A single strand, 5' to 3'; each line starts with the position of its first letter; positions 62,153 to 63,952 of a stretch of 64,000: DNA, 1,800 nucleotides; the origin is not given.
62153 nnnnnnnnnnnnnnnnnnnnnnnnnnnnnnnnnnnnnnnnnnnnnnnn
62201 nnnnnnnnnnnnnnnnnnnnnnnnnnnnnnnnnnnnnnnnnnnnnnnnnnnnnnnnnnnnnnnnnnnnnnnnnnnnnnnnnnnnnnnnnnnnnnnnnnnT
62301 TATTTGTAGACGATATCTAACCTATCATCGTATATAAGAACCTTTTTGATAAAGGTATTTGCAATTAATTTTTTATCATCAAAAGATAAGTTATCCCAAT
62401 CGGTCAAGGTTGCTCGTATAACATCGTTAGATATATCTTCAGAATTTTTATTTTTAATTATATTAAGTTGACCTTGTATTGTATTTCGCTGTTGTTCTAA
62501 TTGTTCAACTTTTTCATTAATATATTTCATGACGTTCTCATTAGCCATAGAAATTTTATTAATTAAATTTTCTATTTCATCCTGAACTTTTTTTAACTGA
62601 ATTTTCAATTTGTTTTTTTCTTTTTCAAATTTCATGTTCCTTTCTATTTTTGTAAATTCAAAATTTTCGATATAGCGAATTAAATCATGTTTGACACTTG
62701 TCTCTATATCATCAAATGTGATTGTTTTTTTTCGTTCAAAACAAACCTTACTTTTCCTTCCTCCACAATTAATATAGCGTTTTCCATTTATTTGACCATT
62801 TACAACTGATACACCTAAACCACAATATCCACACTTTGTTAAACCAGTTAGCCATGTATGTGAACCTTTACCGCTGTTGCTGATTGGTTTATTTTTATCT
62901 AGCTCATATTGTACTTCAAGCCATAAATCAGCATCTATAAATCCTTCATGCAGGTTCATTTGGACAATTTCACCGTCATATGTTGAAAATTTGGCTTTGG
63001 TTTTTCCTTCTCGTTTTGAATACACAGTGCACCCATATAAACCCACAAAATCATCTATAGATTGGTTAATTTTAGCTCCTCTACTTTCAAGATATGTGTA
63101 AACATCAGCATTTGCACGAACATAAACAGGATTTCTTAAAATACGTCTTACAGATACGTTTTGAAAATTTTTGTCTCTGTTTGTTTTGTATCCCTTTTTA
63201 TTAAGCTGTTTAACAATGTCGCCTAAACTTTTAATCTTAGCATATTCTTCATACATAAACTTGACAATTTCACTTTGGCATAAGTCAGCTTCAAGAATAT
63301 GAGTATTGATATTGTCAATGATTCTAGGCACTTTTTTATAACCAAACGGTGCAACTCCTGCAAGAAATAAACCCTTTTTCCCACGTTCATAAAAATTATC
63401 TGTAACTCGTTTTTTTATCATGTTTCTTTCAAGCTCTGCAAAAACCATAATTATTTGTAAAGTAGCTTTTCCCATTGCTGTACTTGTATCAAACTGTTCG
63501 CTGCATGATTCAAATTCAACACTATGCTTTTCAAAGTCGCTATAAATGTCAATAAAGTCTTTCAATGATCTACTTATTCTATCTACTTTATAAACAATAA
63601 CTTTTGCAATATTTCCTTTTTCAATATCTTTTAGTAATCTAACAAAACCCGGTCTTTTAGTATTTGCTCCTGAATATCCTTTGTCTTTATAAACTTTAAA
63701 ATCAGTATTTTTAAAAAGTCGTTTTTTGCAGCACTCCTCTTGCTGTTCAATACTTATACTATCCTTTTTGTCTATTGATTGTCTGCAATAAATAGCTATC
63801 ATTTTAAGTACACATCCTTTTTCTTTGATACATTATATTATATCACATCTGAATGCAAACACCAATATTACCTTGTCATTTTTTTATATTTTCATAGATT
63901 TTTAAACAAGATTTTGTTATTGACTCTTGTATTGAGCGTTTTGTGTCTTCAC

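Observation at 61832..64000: Asparagine synthetase gene split by an element bearing a large serine recombinase, with an in-frame junction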

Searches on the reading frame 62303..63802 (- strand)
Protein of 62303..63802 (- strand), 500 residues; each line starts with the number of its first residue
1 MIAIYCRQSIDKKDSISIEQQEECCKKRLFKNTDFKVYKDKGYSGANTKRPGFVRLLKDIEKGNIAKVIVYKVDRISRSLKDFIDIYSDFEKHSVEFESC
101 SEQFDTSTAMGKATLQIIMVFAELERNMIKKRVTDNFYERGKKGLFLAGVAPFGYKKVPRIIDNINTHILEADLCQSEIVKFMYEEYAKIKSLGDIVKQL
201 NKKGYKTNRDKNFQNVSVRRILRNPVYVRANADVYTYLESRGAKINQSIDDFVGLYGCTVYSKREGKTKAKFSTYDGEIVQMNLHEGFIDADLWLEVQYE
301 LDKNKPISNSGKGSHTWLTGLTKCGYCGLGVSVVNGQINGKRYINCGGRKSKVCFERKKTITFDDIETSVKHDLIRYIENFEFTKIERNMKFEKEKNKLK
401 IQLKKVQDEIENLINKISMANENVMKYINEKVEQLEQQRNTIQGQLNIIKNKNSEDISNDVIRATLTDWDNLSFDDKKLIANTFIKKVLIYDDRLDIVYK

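Call 4: search_protein_families(library=pfam, proteins=[window:62303-63802:-], max_evalue=0.01)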
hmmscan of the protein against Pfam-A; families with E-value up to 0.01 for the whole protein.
window:62303-63802:- (500 aa): 3 families
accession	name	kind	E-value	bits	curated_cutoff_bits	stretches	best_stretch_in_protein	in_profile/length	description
PF00239.26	Resolvase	-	2.6e-35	122.1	23.3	1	2-144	1-143/145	Resolvase, N terminal domain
PF07508.19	Recombinase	-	4.8e-20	72.1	21.1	1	177-304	4-102/102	Recombinase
PF13408.12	Zn_ribbon_recom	-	6.5e-07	30.1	25.3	1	317-374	1-57/58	Recombinase zinc beta ribbon domain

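Call 5: search_protein_families(library=ncbifam, proteins=[window:62303-63802:-], max_evalue=0.01)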
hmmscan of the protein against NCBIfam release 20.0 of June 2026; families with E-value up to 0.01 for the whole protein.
window:62303-63802:- (500 aa): 7 families
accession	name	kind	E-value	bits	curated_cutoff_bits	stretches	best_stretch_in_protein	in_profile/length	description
NF047343.1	SCCmet_CcrB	equivalog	5.6e-43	147.4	900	2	2-229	9-234/542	cassette chromosome recombinase CcrB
NF041201.1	recomb_XisF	equivalog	1.3e-42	146.3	375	1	5-490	4-462/465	fdxN element excision recombinase XisF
NF047347.1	SCCmet_CcrC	equivalog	1.1e-32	113.4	900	1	2-231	5-241/558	cassette chromosome recombinase CcrC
NF047344.1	SCCmet_CcrA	equivalog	2.7e-21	76.2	700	1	5-236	7-226/442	cassette chromosome recombinase CcrA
NF049883.1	resolv_YneB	equivalog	4.7e-07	29.5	175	1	3-133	3-135/211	YneB family resolvase-like protein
NF033518.0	transpos_IS607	equivalog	3.5e-06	26.7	110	1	2-122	56-175/187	IS607 family transposase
NF052504.1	sll1863_fam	domain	7.9e-05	22.8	35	1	395-456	5-66/93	sll1863 family stress response protein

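Call 6: find_encoding_contigs(protein=window:62303-63802:-, flank=10000, max_places=10)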
Protein window:62303-63802:- (500 aa): 24 contigs read that carry it; 9 places shown.
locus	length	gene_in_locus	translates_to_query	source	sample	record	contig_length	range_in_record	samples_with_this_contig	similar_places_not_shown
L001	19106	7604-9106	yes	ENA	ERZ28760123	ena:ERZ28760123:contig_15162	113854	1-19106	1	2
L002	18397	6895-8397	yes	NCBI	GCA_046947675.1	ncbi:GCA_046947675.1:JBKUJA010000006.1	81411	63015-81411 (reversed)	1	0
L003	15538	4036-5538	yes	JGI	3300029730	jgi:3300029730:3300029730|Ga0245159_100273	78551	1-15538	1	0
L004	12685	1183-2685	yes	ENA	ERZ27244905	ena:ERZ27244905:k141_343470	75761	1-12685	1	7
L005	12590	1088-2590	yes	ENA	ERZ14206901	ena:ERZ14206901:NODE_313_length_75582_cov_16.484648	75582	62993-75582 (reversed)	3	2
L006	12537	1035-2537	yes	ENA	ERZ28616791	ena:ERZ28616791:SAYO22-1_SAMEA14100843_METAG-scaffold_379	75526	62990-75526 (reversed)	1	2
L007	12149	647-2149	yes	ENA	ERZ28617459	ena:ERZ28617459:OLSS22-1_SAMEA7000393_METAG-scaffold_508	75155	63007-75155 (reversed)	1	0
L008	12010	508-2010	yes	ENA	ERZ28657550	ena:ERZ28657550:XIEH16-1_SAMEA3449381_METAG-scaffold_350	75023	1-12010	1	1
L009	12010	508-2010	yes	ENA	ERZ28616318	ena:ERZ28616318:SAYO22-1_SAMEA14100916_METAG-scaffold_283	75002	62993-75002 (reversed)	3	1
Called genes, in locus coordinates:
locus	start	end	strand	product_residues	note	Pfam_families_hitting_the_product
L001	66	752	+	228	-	PF01520:Amidase_3, PF05036:SPOR (weak)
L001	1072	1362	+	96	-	-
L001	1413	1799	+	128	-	PF22296:bAvd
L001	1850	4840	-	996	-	PF18657:YDG, PF18676:MBG_2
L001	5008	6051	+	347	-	PF00078:RVT_1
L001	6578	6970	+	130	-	-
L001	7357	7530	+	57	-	-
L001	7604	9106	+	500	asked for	PF00239:Resolvase, PF07508:Recombinase, PF13408:Zn_ribbon_recom (weak)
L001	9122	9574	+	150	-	PF00733:Asn_synthase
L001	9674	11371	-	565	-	PF03485:Arg_tRNA_synt_N, PF00750:tRNA-synt_1d, PF05746:DALR_1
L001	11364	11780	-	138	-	PF09148:DUF1934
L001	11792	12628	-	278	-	PF01177:Asp_Glu_race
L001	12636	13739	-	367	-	PF01820:Dala_Dala_lig_N, PF02222:ATP-grasp, PF02786:CPSase_L_D2, PF07478:Dala_Dala_lig_C, PF13535:ATP-grasp_4 (faint)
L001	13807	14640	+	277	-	PF24722:DUF7674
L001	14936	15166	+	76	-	PF00584:SecE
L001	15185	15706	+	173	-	PF02357:NusG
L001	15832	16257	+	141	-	PF03946:Ribosomal_L11_N, PF00298:Ribosomal_L11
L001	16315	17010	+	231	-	PF00687:Ribosomal_L1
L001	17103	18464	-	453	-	PF01235:Na_Ala_symp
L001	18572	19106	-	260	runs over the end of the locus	PF01026:TatD_DNase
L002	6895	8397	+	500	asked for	PF00239:Resolvase, PF07508:Recombinase, PF13408:Zn_ribbon_recom (weak)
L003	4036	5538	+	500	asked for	PF00239:Resolvase, PF07508:Recombinase, PF13408:Zn_ribbon_recom (weak)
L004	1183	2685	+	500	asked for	PF00239:Resolvase, PF07508:Recombinase, PF13408:Zn_ribbon_recom (weak)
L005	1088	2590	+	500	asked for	PF00239:Resolvase, PF07508:Recombinase, PF13408:Zn_ribbon_recom (weak)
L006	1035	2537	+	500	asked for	PF00239:Resolvase, PF07508:Recombinase, PF13408:Zn_ribbon_recom (weak)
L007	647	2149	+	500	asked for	PF00239:Resolvase, PF07508:Recombinase, PF13408:Zn_ribbon_recom (weak)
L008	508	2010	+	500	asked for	PF00239:Resolvase, PF07508:Recombinase, PF13408:Zn_ribbon_recom (weak)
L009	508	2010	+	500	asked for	PF00239:Resolvase, PF07508:Recombinase, PF13408:Zn_ribbon_recom (weak)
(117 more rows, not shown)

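Call 22: search_dna_similar(query=window:62303-63802:-, collection=phages, mode=protein, max_rows=25)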
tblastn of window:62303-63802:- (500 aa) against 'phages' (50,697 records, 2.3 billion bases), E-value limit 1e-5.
Records with a match: 963; places in all: 1024; records where one place covers at least 80% of the query: 39.
Best place of each record, by identity: <60% 963.
By first word of the organism name: Streptococcus 157; Staphylococcus 99; Ralstonia 98; Streptomyces 68; Bacteriophage 61; Mycobacterium 58; Arthrobacter 53; Escherichia 44; Bacillus 37; Clostridium 30; and 71 more.
By host as written in the record: - 114; Ralstonia solanacearum 69; Mycobacterium smegmatis mc2 155 41; Staphylococcus aureus 36; Arthrobacter globiformis B-2979 32; Streptomyces griseus ATCC 10137 19; Klebsiella pneumoniae 17; Enterococcus faecalis 15; and 347 more.
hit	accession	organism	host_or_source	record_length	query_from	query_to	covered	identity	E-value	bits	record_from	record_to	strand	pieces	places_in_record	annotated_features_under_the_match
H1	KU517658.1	Clostridium phage HM T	Clostridium saccharoperbutylacetonicum ...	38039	3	500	100%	29.6%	3e-54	202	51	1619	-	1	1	DNA invertase Pin-like site-specific recombinase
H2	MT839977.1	Bacteriophage sp.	human fecal samples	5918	13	499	97%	29.6%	9e-31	132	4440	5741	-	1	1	record has no annotation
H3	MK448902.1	Streptococcus phage Javan308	Streptococcus mitis B6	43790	2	486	97%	29.7%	2e-32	137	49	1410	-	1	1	putative integrase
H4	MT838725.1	Bacteriophage sp.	human fecal samples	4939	3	493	98%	29.2%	6e-54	201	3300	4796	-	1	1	record has no annotation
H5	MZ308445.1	Lactococcus phage CAP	Lactococcus lactis subsp. cremoris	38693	2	500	100%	28.3%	2e-33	140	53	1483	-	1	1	integrase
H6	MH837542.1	Lactobacillus phage LR1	Lactobacillus reuteri ATCC PTA 6475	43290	17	493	95%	29.6%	1e-37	153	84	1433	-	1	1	integrase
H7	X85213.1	Lactococcus phage TP901-1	-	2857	2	500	100%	28.0%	1e-32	137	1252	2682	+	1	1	integrase | ATP/GTP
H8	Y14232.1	Lactococcus phage TP901-1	-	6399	2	500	100%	28.0%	2e-32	137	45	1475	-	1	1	hypothetical protein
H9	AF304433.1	Lactococcus phage TP901-1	-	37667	2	500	100%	28.0%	2e-32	137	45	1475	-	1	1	int: INT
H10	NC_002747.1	Lactococcus phage TP901-1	Lactococcus lactis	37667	2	500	100%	28.0%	2e-32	137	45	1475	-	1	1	int: integrase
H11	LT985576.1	Bacteriophage sp.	-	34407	2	500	100%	27.9%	7e-34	142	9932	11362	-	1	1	record has no annotation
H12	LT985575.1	Bacteriophage sp.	-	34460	2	500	100%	27.9%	7e-34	142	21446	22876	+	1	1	record has no annotation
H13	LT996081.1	Bacteriophage sp.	-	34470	2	500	100%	27.9%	7e-34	142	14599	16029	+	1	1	record has no annotation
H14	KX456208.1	Lactococcus phage 50901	Lactococcus lactis SMQ-86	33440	2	500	100%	27.9%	1e-33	141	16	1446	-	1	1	putative integrase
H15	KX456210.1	Lactococcus phage 62501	Lactococcus lactis SMQ-86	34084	2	500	100%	27.9%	1e-33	141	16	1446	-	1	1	putative integrase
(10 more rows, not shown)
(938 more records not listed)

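Call 23: find_related_loci(query=window:62303-63802:-, collection=viral_contigs, flank=10000)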
Query window:62303-63802:- (500 aa) in viral_contigs; peptide patterns used: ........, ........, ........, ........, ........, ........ (x = any residue, [..] = any of these).
6 stretches matched a pattern, but none encodes a relative of the query by tblastn (E <= 1e-3).

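Call 29: search_protein_families(library=phrogs, proteins=[L001:66-752:+, L001:1072-1362:+, L001:1413-1799:+, L001:1850-4840:-, L001:5008-6051:+, L001:6578-6970:+, L001:7357-7530:+], max_evalue=0.001)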
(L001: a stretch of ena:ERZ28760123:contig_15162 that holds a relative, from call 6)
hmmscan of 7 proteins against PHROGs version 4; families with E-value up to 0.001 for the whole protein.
L001:66-752:+ (228 aa): 5 families
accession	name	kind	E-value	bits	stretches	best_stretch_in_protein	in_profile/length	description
phrog_435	-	lysis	3.5e-45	156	1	1-222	113-339/556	endolysin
phrog_2742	-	lysis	4.4e-20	73.3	1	2-193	3-198/318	endolysin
phrog_12727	-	lysis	5.3e-10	40.1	1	3-205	165-364/393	endolysin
phrog_20388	-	lysis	2e-05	24.8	1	184-226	370-411/527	endolysin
phrog_15001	-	lysis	0.00012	22.3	1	187-226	209-249/367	endolysin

L001:1072-1362:+ (96 aa): 1 family
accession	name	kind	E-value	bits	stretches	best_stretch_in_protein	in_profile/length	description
phrog_20258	-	unknown function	5.3e-12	46.8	1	8-91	7-90/99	-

L001:1413-1799:+ (128 aa): 1 family
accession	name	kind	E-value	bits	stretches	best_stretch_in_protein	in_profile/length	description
phrog_3206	-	DNA, RNA and nucleotide metabolism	1.2e-22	81.2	1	2-126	9-126/154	Avd protein of DGR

L001:1850-4840:- (996 aa): 0 families

L001:5008-6051:+ (347 aa): 2 families
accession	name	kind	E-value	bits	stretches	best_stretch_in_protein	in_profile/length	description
phrog_1423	-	DNA, RNA and nucleotide metabolism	3.7e-127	427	1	4-338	103-437/1040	Reverse transcriptase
phrog_2825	-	DNA, RNA and nucleotide metabolism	1e-10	42.3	1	132-308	109-277/336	polymerase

L001:6578-6970:+ (130 aa): 2 families
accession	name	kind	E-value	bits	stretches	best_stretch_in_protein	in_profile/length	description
phrog_1740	-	transcription regulation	7e-06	25.8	1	12-128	108-215/567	RNA polymerase sigma factor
phrog_11138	-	unknown function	1.8e-05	26.1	1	38-130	47-140/142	-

L001:7357-7530:+ (57 aa): 0 families

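Call 36: search_protein_families(library=pfam, proteins=[L001:6578-6970:+, L001:7357-7530:+, L001:1850-4840:-], max_evalue=0.01)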
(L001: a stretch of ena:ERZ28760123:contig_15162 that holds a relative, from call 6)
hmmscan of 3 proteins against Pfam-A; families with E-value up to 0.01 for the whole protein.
L001:6578-6970:+ (130 aa): 1 family
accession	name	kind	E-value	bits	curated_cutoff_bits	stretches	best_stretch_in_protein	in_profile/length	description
PF13613.12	HTH_Tnp_4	-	0.0021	18.1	27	1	82-124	3-46/53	Helix-turn-helix of DDE superfamily endonuclease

L001:7357-7530:+ (57 aa): 0 families

L001:1850-4840:- (996 aa): 2 families
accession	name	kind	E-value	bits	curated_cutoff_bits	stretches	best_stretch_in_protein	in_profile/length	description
PF18676.6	MBG_2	-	5.3e-20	72.2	25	1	693-764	1-72/72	MBG domain (YGX type)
PF18657.6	YDG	-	1.7e-09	38.2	25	1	602-682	2-84/85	YDG domain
